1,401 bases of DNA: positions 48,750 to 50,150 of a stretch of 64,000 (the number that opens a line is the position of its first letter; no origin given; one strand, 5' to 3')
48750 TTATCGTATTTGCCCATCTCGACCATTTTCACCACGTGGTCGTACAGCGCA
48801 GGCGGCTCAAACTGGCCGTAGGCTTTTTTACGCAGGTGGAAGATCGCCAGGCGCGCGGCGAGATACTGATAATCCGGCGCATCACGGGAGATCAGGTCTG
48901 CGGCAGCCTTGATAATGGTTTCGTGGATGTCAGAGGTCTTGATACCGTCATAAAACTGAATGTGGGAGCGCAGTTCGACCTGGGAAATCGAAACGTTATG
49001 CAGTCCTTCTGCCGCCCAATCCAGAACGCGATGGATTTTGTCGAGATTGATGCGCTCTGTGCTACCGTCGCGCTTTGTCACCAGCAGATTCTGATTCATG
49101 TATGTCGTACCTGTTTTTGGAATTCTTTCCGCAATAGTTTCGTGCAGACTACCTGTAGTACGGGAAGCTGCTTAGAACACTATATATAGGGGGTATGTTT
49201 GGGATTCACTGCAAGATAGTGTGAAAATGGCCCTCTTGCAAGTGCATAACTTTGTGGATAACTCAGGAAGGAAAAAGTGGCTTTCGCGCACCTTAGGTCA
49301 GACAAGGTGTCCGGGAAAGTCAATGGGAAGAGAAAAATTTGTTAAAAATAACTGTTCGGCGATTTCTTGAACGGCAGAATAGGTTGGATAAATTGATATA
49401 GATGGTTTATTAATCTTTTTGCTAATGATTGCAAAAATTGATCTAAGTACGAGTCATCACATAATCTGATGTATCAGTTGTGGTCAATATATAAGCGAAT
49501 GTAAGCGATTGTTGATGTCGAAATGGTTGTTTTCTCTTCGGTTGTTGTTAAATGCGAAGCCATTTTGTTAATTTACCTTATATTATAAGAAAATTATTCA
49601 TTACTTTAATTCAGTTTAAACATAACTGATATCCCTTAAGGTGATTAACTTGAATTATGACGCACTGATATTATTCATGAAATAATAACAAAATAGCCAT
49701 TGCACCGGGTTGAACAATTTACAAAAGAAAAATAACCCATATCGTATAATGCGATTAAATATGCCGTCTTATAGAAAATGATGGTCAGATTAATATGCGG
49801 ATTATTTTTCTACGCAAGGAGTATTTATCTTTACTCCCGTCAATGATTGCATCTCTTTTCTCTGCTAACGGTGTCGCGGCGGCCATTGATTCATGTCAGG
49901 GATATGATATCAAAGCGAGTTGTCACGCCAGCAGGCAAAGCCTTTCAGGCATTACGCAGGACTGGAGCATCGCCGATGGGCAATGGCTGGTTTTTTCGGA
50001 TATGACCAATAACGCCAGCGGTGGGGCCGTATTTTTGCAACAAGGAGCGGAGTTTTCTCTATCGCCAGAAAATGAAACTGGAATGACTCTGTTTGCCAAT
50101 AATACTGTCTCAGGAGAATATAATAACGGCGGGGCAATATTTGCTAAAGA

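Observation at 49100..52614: Long AT-rich control region upstream of yfaL and a short Pro-rich (PDPTPDP) linker encoded by repetitive DNA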

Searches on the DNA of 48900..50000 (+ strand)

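Call 7: search_dna_similar(query=window:49100-49794:+, collection=ecoli_genomes, mode=near, max_rows=30, rows=spread)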
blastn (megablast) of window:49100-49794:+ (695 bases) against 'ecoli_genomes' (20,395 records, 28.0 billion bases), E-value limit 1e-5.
Records with a match: 5658; places in all: 5662; records where one place covers at least 80% of the query: 5422.
Genomes with a match: 5425 of 5426; with a place that covers at least 80% of the query: 5422. Places per genome that has any: lowest 1, median 1, highest 3. On chromosomes: 5427 places; on plasmids: 235.
Best place of each record, by identity: >=99% 167; 95-99% 4205; 90-95% 161; 80-90% 1102; 60-80% 23.
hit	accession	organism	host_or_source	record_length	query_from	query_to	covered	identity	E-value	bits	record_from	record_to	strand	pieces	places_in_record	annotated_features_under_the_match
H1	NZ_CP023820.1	Escherichia coli strain 7/2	Homo sapiens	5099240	1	695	100%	100.0%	0e+0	1284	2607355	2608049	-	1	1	ypaB: protein YpaB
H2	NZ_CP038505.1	Escherichia coli strain 28Eco12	Homo sapiens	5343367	1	695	100%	99.0%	0e+0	1245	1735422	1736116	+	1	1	ypaB: protein YpaB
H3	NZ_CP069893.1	Escherichia coli strain FDAARGOS_1286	Homo sapiens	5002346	1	695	100%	98.7%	0e+0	1234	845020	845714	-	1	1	ypaB: protein YpaB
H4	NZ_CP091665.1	Escherichia coli strain KOr019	river water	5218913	1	695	100%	98.3%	0e+0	1218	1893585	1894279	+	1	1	ypaB: protein YpaB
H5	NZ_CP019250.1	Escherichia coli strain 13KWH46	Homo sapiens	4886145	1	695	100%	97.8%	0e+0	1201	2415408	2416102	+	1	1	ypaB: protein YpaB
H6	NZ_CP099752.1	Escherichia coli strain 806883-11-2019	Homo sapiens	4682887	1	695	100%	97.8%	0e+0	1201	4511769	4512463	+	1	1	ypaB: protein YpaB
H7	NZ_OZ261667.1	Escherichia coli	restricted access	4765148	1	695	100%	97.8%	0e+0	1201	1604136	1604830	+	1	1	ypaB: protein YpaB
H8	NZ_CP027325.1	Escherichia coli strain 2013C-4830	Homo sapiens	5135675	1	695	100%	97.6%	0e+0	1190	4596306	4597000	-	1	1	ypaB: protein YpaB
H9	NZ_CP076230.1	Escherichia coli O157:H7 strain Rafaela_II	Rectal swab of live bovine cattle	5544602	1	695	100%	97.4%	0e+0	1184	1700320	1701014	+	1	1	ypaB: protein YpaB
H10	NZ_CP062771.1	Escherichia coli O157:H7 strain Z570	Bovine Faeces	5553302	1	695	100%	97.4%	0e+0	1184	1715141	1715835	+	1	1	ypaB: protein YpaB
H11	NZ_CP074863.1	Escherichia coli strain 2013C_3678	Homo sapiens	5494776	1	695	100%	97.4%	0e+0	1184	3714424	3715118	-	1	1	ypaB: protein YpaB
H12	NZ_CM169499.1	Escherichia coli strain EC02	Homo sapiens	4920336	1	695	100%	97.3%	0e+0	1179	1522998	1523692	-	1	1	ypaB: protein YpaB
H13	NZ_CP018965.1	Escherichia coli strain Ecol_517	Homo sapiens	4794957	1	695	100%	97.0%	0e+0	1168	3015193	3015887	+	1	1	ypaB: protein YpaB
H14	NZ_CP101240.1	Escherichia coli strain EC21Z-101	Homo sapiens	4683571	1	695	100%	97.0%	0e+0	1168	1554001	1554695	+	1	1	ypaB: protein YpaB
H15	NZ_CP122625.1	Escherichia coli strain ETEC4089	Sus scrofa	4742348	1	695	100%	97.0%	0e+0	1168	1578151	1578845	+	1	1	ypaB: protein YpaB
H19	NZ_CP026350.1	Escherichia coli strain 5FA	not applicable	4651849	1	695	100%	96.8%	0e+0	1162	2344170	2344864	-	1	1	ypaB: protein YpaB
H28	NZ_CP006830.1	Escherichia coli APEC O18 strain APEC O18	chicken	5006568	33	695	95%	89.0%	0e+0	819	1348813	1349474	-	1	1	none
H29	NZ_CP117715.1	Escherichia coli strain PBS4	Duck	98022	117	257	20%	93.7%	1e-50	209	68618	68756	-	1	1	none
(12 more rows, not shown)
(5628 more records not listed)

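Call 9: get_annotated_region(hit=H1, flank=4500)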
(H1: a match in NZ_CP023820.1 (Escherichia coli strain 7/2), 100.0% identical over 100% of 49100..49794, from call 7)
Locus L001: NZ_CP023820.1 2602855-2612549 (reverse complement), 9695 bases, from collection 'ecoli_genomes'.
description: Escherichia coli strain 7/2 chromosome, complete genome
organism: Escherichia coli strain 7/2 (NCBI taxid 562)
replicon: chromosome; assembly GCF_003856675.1
host: Homo sapiens; source: feces; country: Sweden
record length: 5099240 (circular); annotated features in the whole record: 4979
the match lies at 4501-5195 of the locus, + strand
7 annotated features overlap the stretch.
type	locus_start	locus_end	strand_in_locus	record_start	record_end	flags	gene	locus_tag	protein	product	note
CDS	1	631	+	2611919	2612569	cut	inaA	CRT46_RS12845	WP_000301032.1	lipopolysaccharide kinase InaA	-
CDS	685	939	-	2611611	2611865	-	yfaE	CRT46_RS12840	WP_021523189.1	ferredoxin-like diferric-tyrosyl radical cofactor maintenance protein YfaE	-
CDS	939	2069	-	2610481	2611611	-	nrdB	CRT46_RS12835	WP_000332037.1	class Ia ribonucleoside-diphosphate reductase subunit beta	-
CDS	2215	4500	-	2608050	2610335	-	nrdA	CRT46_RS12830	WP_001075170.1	class 1a ribonucleoside-diphosphate reductase subunit alpha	-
CDS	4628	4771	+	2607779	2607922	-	ypaB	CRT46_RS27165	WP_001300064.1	protein YpaB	-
CDS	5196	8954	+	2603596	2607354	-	yfaL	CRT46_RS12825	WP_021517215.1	AIDA-I family autotransporter adhesin YfaL/EhaC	-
CDS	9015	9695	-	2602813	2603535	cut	ubiG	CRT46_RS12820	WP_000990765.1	bifunctional 2-polyprenyl-6-hydroxyphenol methylase/3-demethylubiquinol 3-O-methyltransferase UbiG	-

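Call 10: get_annotated_region(hit=H29, flank=4000)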
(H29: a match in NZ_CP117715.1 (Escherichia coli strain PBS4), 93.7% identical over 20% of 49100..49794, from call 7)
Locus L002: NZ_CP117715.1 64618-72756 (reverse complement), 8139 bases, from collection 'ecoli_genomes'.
description: Escherichia coli strain PBS4 plasmid pPBS4-p1, complete sequence
organism: Escherichia coli strain PBS4 (NCBI taxid 562)
replicon: plasmid pPBS4-p1; assembly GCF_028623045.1
host: Duck; source: -; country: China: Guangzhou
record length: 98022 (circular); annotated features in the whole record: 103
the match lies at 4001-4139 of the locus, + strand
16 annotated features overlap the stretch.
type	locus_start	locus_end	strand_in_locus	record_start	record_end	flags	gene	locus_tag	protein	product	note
CDS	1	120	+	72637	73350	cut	-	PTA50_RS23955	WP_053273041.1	hypothetical protein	-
CDS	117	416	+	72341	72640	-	-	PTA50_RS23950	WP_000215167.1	hypothetical protein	-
CDS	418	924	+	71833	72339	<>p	-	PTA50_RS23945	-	ead/Ea22-like family protein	incomplete; partial in the middle of a contig; missing N-terminus and C-terminus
CDS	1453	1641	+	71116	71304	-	-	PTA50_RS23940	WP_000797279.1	hypothetical protein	-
CDS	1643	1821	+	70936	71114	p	-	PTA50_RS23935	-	hypothetical protein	frameshifted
CDS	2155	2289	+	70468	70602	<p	-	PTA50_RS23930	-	hypothetical protein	incomplete; partial in the middle of a contig; missing C-terminus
CDS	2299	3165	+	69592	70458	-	-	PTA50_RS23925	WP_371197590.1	hypothetical protein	-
CDS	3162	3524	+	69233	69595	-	-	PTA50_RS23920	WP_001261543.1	hypothetical protein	-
CDS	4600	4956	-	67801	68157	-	-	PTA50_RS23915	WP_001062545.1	hypothetical protein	-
CDS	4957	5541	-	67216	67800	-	-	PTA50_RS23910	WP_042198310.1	hypothetical protein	-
CDS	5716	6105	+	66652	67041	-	-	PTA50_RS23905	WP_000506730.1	S24 family peptidase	-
CDS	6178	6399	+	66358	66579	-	-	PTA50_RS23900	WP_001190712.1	type II toxin-antitoxin system Phd/YefM family antitoxin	-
CDS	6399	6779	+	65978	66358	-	-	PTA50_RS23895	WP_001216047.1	type II toxin-antitoxin system death-on-curing family toxin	-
CDS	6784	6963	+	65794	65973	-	-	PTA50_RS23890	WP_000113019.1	hypothetical protein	-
CDS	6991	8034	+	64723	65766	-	-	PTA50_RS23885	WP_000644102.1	DUF968 domain-containing protein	-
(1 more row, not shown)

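Call 11: search_rna_families(source=window, start=48900, end=50000, threshold=evalue, max_evalue=1)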
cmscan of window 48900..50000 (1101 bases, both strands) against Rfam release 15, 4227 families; matches with E-value up to 1: 0.
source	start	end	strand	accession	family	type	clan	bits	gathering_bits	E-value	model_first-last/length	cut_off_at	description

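Call 43: get_annotated_region(hit=H19, flank=150)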
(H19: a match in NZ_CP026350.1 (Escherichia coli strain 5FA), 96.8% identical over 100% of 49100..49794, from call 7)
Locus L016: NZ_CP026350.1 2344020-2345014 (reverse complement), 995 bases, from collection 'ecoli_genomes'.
description: Escherichia coli strain 5FA chromosome, complete genome
organism: Escherichia coli strain 5FA (NCBI taxid 562)
replicon: chromosome; assembly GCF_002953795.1
host: not applicable; source: not applicable; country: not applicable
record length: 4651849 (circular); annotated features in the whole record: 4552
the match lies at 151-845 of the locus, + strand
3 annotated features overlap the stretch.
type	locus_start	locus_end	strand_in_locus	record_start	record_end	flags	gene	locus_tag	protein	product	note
CDS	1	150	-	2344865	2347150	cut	nrdA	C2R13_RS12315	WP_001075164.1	class 1a ribonucleoside-diphosphate reductase subunit alpha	-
CDS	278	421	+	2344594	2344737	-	ypaB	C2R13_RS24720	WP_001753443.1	protein YpaB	-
CDS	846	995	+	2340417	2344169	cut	yfaL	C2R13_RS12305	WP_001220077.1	AIDA-I family autotransporter adhesin YfaL/EhaC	-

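Call 44: get_annotated_region(hit=H28, flank=200)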
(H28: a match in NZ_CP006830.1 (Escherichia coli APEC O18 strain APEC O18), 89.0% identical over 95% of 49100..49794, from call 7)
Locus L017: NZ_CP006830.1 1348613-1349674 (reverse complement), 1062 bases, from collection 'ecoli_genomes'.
description: Escherichia coli APEC O18 chromosome, complete genome
organism: Escherichia coli APEC O18 strain APEC O18 (NCBI taxid 1401688)
replicon: chromosome; assembly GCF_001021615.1
host: chicken; source: pericardium/lung; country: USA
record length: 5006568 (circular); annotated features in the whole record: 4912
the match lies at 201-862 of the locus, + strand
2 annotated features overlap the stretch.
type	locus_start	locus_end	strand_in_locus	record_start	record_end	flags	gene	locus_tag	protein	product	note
CDS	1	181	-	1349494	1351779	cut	nrdA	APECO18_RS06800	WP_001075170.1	class 1a ribonucleoside-diphosphate reductase subunit alpha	-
CDS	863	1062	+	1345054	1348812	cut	yfaL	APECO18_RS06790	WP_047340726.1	AIDA-I family autotransporter adhesin YfaL/EhaC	-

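Call 45: get_annotated_region(hit=H9, flank=150)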
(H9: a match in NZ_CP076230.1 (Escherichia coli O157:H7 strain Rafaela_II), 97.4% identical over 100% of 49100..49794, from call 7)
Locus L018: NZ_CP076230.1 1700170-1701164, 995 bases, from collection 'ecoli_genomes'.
description: Escherichia coli O157:H7 strain Rafaela_II chromosome, complete genome
organism: Escherichia coli O157:H7 strain Rafaela_II (NCBI taxid 83334)
replicon: chromosome; assembly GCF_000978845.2
host: -; source: Rectal swab of live bovine cattle; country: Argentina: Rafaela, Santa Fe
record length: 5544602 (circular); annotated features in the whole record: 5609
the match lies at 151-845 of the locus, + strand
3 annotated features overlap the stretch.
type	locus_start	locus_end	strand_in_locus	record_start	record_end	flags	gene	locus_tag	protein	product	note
CDS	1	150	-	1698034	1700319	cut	nrdA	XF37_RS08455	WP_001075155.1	class 1a ribonucleoside-diphosphate reductase subunit alpha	-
CDS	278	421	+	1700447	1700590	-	ypaB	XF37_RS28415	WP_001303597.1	protein YpaB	-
CDS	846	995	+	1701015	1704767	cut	yfaL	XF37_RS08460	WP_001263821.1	AIDA-I family autotransporter adhesin YfaL/EhaC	-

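Call 47: search_dna_similar(query=window:49190-49390:+, collection=phages, mode=distant, max_rows=25)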
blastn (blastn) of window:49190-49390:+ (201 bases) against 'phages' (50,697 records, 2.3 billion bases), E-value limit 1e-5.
Records with a match: 15; places in all: 15; records where one place covers at least 80% of the query: 0.
Best place of each record, by identity: 95-99% 7; 80-90% 8.
By first word of the organism name: Escherichia 10; Enterobacteria 2; Salmonella 2; Punavirus 1.
By host as written in the record: - 6; Escherichia coli 6; Salmonella enterica subsp. enterica serovar Indiana J46 2; Escherichia coli strain SCU-107 1.
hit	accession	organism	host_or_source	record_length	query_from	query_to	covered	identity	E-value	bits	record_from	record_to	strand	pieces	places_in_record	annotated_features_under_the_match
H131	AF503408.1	Enterobacteria phage P7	-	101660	34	163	65%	95.4%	7e-51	205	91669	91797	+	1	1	upf91.6: Upf91.6 | upf91.4: Upf91.4 | upf91.7: Upf91.7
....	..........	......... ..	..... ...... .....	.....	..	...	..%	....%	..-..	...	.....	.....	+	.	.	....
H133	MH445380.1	Escherichia phage P1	Escherichia coli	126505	34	163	65%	95.4%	7e-51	205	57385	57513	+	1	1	none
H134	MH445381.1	Escherichia phage P1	Escherichia coli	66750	34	163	65%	95.4%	7e-51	205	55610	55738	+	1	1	none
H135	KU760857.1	Salmonella phage SJ46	Salmonella enterica subsp. enterica ...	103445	34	163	65%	95.4%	7e-51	205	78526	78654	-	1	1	none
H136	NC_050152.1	Enterobacteria phage P7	-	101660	34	163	65%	95.4%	7e-51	205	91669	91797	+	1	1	upf91.6: Upf91.6 | upf91.4: Upf91.4 | upf91.7: Upf91.7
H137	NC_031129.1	Salmonella phage SJ46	Salmonella enterica subsp. enterica ...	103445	34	163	65%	95.4%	7e-51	205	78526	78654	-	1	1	none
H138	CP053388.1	Escherichia phage CMS-2020a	Escherichia coli strain SCU-107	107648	24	163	70%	83.6%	6e-33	146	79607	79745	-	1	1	record has no annotation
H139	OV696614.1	Escherichia phage Cyrano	-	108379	24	163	70%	82.1%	3e-30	137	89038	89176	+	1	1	none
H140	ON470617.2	Escherichia phage vB_EcoM-813R1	Escherichia coli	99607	34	148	57%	83.5%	7e-26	123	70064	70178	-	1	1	UpfN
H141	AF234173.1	Escherichia phage P1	-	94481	34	148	57%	82.6%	8e-25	118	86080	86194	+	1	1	99 pct identical (1 gap) to fragment of P1 sequence deposited as ... | upfO: UpfO | 94 pct identical (0 gaps) to Escherichia coli DNA region containing ... | upfN: UpfN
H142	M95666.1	Escherichia phage P1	Escherichia coli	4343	34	148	57%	82.6%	8e-25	118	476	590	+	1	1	promoter | dnaA box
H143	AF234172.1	Escherichia phage P1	-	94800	34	148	57%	82.6%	8e-25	118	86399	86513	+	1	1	99 pct identical (1 gap) to fragment of P1 sequence deposited as ... | upfO: UpfO | 94 pct identical (0 gaps) to Escherichia coli DNA region containing ... | upfN: UpfN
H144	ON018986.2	Escherichia phage JL22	Escherichia coli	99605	34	148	57%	82.6%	8e-25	118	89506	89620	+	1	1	hypothetical protein (x2)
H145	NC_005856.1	Escherichia phage P1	Escherichia coli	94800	34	148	57%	82.6%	8e-25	118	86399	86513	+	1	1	99 pct identical (1 gap) to fragment of P1 sequence deposited as ... | upfO: UpfO | 94 pct identical (0 gaps) to Escherichia coli DNA region containing ... | upfN: UpfN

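Call 48: search_dna_similar(query=window:49190-49390:+, collection=plasmids, mode=distant, max_rows=25, rows=spread)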
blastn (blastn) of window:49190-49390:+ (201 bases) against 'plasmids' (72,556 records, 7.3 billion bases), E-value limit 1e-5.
Records with a match: 318; places in all: 319; records where one place covers at least 80% of the query: 6.
Best place of each record, by identity: >=99% 6; 95-99% 92; 90-95% 4; 80-90% 183; 60-80% 33.
By first word of the organism name: Escherichia 279; Salmonella 34; Shigella 5.
By predicted mobility (MOB-suite, as given by PLSDB): non-mobilizable 281; mobilizable 32; conjugative 5.
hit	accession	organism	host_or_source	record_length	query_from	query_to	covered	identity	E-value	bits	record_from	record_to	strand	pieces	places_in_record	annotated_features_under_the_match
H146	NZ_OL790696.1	Escherichia coli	-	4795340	1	201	100%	100.0%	4e-98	363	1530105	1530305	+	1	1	none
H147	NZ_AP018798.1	Escherichia coli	Bos taurus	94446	34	163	65%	95.4%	2e-50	205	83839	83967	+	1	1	none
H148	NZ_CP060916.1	Escherichia coli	Homo sapiens,urine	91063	34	163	65%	95.4%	2e-50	205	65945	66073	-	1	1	none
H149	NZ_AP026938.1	Escherichia coli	Mastacembelus,gut contents of ...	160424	34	163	65%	95.4%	2e-50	205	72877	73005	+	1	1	none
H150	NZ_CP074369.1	Escherichia coli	bovine,whole organism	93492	34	163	65%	95.4%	2e-50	205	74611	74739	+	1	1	none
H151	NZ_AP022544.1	Escherichia coli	Homo sapiens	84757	34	163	65%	95.4%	2e-50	205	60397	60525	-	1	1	none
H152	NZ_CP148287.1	Escherichia coli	Cat,single cell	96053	34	163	65%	95.4%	2e-50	205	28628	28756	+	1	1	none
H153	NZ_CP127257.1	Escherichia coli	Coturnix coturnix,Cell culture,feces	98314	34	163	65%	95.4%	2e-50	205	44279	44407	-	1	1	none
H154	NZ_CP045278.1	Escherichia coli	Homo sapiens,Whole organism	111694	24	163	70%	83.6%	2e-32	146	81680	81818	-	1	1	none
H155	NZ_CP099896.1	Escherichia albertii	TBG,cell culture,feces,Poyang Lake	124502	24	163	70%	83.6%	2e-32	146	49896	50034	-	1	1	none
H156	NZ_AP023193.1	Escherichia coli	Homo sapiens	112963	24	163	70%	82.9%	2e-32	145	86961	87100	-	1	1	none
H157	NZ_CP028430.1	Escherichia coli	Bos taurus,feces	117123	24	163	70%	82.1%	1e-29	137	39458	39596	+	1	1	none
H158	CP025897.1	Escherichia coli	Homo sapiens,stool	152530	24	163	70%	81.4%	1e-28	132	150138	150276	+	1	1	record has no annotation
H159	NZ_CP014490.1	Escherichia coli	Homo sapiens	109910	48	163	58%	89.7%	1e-34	152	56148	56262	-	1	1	none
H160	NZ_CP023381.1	Escherichia coli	canine,whole organism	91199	34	148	57%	83.5%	2e-25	123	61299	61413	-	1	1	none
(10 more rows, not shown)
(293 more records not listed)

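Call 49: get_annotated_region(hit=H145, flank=1500)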
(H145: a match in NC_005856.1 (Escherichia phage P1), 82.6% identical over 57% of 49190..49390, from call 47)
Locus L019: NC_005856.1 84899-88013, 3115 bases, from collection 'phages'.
description: Enterobacteria phage P1, complete genome.
organism: Escherichia phage P1 (NCBI taxid 2886926)
taxonomy: Viruses; Duplodnaviria; Heunggongvirae; Uroviricota; Caudoviricetes; Punavirus; Punavirus P1
host: Escherichia coli; source: -; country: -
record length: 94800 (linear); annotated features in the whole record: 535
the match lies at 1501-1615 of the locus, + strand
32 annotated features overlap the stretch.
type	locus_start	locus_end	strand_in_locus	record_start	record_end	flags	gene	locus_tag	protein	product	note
CDS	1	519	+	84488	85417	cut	pmgT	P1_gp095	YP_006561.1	PmgT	putative morphogenetic function; region of aa 5-239 55 pct identical to region of aa 12-237 of S. typhi hypotheticel ...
CDS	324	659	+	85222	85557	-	pmgU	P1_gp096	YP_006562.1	PmgU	putative morphogenetic function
CDS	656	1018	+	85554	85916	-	pmgV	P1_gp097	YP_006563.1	PmgV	putative morphogenetic function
misc_feature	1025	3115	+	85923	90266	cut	-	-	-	-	99 pct identical (1 gap) to fragment of P1 sequence deposited as locus PP1PHDDOC in GenBank Accession Number M95666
regulatory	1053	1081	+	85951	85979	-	-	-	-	promoter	predicted sigma 70 promoter P2upfM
regulatory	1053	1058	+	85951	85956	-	-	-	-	minus_35_signal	P2upfM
regulatory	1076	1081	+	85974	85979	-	-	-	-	minus_10_signal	P2upfM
regulatory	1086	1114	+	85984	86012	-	-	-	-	promoter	predicted sigma 70 promoter P1upfM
regulatory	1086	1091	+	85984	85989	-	-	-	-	minus_35_signal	P1upfM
regulatory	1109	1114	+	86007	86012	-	-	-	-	minus_10_signal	P1upfM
CDS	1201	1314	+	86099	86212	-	upfM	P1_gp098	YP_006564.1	UpfM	unknown protein function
regulatory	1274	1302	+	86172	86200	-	-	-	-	promoter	predicted sigma 70 promoter PupfN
regulatory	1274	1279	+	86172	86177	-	-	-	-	minus_35_signal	PupfN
regulatory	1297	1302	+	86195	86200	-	-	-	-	minus_10_signal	PupfN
CDS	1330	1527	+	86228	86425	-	upfN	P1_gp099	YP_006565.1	UpfN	unknown protein function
CDS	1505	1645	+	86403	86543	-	upfO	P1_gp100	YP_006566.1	UpfO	unknown protein function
regulatory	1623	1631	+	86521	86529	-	-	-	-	other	-22 region of LPhot; 100 pct identical to late promoter of LPr91 at nt598..606 of P1 sequence fragment deposited as ...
regulatory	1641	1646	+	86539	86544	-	-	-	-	minus_10_signal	LPhot; 100 pct identical to -10 box of LPr91 at nt 616..621 of P1 sequence fragment deposited as locus PP1PHDDOC in ...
CDS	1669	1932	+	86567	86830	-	hot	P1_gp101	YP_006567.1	DNA polymerase III theta subunit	region of aa 9-73 61 pct identical to region of aa 4-68 of theta subunit of E. coli DNA polymerase III (HOLE_ECOLI, 76 ...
CDS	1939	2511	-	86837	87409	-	lxr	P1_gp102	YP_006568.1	Lxr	LexA regulated function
CDS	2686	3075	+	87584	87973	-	humD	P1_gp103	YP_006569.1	UmuD-like protein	DNA repair; functionally complements E. coli UmuD'; 69 pct identical to gp26 (homolog of UmuD) of coliphage N15 ...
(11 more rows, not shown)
